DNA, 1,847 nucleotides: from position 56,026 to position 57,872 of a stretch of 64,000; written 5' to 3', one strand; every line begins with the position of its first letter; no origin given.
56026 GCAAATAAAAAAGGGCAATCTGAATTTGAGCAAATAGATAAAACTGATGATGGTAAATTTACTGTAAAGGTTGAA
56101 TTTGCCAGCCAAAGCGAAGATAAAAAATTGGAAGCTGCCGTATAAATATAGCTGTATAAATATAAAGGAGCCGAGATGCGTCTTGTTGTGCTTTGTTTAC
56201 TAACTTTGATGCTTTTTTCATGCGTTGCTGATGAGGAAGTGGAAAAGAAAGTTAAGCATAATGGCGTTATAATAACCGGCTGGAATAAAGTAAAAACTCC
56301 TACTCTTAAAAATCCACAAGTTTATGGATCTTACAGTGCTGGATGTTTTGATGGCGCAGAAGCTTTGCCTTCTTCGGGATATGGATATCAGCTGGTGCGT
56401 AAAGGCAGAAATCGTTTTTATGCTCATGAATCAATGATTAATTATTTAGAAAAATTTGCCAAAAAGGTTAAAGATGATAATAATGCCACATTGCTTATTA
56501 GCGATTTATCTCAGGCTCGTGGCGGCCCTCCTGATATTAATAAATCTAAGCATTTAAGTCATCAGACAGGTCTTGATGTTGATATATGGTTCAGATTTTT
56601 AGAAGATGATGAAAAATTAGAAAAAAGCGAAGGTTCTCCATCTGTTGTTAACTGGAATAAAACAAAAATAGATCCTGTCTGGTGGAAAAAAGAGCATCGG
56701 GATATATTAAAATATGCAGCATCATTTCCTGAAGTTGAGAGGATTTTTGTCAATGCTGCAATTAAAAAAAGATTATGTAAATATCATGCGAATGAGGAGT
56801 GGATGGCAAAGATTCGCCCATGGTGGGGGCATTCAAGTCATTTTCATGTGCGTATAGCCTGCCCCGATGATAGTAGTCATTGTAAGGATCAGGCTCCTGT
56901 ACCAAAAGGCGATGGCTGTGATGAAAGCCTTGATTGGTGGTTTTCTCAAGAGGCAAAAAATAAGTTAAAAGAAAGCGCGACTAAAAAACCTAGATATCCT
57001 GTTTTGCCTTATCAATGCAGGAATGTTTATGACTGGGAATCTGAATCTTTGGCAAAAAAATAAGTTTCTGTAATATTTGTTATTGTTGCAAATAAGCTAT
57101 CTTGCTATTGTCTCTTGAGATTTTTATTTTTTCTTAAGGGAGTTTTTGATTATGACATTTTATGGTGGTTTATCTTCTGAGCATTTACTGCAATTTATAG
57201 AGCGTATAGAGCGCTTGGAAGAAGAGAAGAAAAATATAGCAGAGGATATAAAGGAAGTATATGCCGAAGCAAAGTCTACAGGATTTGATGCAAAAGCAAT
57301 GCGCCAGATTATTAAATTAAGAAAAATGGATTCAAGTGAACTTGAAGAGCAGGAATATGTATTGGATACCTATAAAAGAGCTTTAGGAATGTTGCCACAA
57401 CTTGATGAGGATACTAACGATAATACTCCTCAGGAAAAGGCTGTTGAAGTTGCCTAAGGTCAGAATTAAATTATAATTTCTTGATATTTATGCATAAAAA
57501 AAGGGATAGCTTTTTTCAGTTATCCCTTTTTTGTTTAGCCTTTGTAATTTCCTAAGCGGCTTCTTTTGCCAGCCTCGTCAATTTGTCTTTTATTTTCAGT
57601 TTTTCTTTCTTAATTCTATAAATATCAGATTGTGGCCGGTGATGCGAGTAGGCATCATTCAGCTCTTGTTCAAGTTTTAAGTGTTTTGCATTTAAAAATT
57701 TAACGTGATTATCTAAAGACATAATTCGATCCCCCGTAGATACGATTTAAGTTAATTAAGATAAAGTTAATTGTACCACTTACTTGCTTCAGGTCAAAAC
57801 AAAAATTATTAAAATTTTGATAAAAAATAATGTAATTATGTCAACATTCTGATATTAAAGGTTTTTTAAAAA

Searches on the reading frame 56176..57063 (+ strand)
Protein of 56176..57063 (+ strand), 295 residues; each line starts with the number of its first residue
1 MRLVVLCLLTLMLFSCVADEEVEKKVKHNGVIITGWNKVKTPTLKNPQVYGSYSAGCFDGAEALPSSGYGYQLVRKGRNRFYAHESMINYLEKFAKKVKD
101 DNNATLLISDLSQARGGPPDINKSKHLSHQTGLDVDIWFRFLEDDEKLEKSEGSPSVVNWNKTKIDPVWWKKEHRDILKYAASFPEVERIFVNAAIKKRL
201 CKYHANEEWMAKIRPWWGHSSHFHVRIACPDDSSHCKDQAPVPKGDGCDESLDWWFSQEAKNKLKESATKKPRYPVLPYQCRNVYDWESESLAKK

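Call 78: search_protein_families(library=pfam, proteins=[window:56176-57063:+], max_evalue=0.00001)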
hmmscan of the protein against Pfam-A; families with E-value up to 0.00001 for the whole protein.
window:56176-57063:+ (295 aa): 1 family
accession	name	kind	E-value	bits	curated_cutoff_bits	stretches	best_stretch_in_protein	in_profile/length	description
PF03411.18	Peptidase_M74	-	2.4e-83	279.9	25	1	50-284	2-238/240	Penicillin-insensitive murein endopeptidase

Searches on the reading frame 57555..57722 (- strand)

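Call 16: search_protein_families(library=ncbifam, proteins=[window:57555-57722:-], max_evalue=10)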
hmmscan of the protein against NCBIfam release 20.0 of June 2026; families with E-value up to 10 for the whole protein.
seq(56 aa): 1 family
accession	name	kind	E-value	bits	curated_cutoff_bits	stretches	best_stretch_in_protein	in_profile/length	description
NF008505.0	PRK11415.1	equivalog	0.0038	17.4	91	1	10-53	22-67/74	hypothetical protein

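Call 17: search_protein_families(library=pfam, proteins=[window:57555-57722:-], max_evalue=10)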
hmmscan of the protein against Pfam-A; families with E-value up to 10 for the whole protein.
seq(56 aa): 2 families
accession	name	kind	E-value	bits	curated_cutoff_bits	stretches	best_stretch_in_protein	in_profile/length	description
PF04325.18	DUF465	-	0.0011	19.4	25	1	10-51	4-47/48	Protein of unknown function (DUF465)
PF02424.20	ApbE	-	0.021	14.8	25.6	1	13-55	16-61/266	ApbE family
